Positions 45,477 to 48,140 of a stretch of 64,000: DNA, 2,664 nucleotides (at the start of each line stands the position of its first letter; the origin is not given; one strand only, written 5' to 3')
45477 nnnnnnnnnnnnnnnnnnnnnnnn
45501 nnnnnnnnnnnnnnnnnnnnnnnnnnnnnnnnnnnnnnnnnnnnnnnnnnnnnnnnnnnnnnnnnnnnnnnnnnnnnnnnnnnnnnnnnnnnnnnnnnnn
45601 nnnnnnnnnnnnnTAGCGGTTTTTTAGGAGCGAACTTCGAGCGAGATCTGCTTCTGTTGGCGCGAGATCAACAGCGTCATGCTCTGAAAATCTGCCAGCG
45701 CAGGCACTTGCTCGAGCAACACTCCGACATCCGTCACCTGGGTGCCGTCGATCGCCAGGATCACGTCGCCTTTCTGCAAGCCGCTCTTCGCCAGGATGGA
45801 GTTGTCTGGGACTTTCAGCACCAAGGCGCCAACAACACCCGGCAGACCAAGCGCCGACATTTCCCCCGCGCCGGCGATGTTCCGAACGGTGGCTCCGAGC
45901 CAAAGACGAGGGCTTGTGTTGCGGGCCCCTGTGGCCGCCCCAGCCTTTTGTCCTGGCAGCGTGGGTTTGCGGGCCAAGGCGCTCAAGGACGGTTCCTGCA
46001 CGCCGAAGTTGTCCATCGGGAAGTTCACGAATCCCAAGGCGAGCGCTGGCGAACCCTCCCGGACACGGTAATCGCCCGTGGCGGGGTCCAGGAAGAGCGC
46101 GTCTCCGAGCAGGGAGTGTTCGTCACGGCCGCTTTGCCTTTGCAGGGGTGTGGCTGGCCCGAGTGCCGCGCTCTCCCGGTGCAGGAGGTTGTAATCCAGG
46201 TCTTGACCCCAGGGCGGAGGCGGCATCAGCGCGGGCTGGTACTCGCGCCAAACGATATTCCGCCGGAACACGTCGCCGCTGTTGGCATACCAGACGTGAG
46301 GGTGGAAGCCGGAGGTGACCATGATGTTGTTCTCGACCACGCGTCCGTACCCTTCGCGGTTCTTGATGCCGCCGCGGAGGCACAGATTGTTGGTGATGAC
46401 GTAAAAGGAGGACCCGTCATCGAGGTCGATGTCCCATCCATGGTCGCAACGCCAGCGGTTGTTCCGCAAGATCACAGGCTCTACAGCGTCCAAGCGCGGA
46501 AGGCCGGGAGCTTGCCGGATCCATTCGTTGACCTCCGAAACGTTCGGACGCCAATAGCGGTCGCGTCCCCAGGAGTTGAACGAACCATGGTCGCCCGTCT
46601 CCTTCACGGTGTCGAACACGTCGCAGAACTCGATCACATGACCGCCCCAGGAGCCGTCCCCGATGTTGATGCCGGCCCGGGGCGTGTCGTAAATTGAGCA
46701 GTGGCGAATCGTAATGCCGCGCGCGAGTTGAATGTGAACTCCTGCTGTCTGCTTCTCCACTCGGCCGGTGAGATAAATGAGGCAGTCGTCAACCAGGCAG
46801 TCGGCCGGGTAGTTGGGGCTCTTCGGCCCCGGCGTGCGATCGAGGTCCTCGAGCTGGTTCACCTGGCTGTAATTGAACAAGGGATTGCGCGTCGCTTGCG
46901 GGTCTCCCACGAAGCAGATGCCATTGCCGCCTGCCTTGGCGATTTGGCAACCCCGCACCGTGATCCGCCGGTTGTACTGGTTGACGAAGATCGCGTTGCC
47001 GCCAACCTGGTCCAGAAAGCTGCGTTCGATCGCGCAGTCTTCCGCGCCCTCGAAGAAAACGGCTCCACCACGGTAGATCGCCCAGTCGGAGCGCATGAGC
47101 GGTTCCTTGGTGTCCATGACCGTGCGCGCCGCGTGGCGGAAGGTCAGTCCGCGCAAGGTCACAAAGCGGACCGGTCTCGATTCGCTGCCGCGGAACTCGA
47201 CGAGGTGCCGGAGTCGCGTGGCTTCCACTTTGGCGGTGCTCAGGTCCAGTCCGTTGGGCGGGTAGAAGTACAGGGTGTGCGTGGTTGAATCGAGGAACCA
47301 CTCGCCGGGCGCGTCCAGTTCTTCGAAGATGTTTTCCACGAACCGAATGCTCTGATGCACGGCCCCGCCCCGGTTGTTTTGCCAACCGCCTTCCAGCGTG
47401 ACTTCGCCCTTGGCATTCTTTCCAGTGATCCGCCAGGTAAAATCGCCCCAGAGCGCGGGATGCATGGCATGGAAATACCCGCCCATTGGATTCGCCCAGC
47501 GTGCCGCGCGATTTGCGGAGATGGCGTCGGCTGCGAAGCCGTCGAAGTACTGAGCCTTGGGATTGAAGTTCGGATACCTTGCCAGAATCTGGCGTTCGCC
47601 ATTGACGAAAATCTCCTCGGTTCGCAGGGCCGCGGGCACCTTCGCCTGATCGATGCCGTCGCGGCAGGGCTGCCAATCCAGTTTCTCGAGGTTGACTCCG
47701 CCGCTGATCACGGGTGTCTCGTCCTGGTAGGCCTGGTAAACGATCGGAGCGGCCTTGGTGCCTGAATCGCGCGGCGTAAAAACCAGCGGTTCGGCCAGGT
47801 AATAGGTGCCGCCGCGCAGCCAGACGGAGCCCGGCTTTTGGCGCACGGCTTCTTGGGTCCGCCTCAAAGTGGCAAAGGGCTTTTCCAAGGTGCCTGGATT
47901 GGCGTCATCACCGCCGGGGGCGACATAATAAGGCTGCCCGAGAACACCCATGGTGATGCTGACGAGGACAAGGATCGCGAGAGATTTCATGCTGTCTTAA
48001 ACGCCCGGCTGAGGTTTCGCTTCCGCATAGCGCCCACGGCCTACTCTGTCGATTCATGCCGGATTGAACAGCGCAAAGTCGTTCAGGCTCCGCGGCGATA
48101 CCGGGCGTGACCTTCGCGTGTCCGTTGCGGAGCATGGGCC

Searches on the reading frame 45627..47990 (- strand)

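Call 11: search_protein_families(library=pfam, proteins=[window:45627-47990:-], max_evalue=0.001)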
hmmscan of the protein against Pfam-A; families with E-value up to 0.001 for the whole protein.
window:45627-47990:- (788 aa): 5 families
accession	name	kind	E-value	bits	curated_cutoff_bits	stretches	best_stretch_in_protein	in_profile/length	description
PF13229.12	Beta_helix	-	3.6e-08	33.6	25.9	0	309-362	24-146/158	Right handed beta helix region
PF13180.12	PDZ_2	-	1.6e-07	32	27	1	698-786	3-78/80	PDZ domain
PF22842.2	Pel9A-like_beta_helix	-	2.4e-06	27.2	25.2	1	19-66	9-55/370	Pel9A-like, right handed beta helix region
PF17820.7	PDZ_6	-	1.4e-05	25.2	27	1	727-755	5-33/54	PDZ domain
PF00595.29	PDZ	-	0.0003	21.5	23.2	1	719-757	24-62/81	PDZ domain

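Call 72: search_protein_families(library=ncbifam, proteins=[window:45627-47990:-], max_evalue=0.001)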
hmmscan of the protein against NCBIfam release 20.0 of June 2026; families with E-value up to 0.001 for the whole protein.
window:45627-47990:- (788 aa): 10 families
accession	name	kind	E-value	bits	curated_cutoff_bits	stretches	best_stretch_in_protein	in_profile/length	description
TIGR02037.1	degP_htrA_DO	subfamily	3.3e-11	42.8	416.2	1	695-787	235-326/434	Do family serine endopeptidase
NF041899.1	pec_ly_PelN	equivalog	2.1e-09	36.7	740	1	4-95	11-112/437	pectate lyase PelN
NF041521.1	HhoA_HhoB_HtrA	equivalog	2.7e-07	30.2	450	1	714-787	257-330/335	HhoA/HhoB/HtrA family serine endopeptidase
TIGR02038.1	protease_degS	equivalog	8.9e-07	28.4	422.95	1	698-786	257-344/351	outer membrane-stress sensor serine endopeptidase DegS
NF041515.1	GspC_delta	equivalog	1.4e-05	25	150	1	719-786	241-308/311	type II secretion system protein GspC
NF047968.1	SerProtHtrA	equivalog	2.6e-05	23.8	470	1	719-786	288-355/357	serine protease HtrA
NF040960.1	MamE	equivalog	8.4e-05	21.3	800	1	680-778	429-525/659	magnetosome formation protease MamE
NF041616.1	T2SS_C_SYNERG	exception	0.0001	21.7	200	1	720-785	227-292/296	type II secretion system protein GspC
TIGR01713.1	typeII_sec_gspC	equivalog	0.00025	20.7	101.6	1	726-781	197-252/259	type II secretion system protein GspC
NF008189.1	PRK10942.1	equivalog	0.00075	18.1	720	1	720-786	313-379/477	serine endoprotease DegP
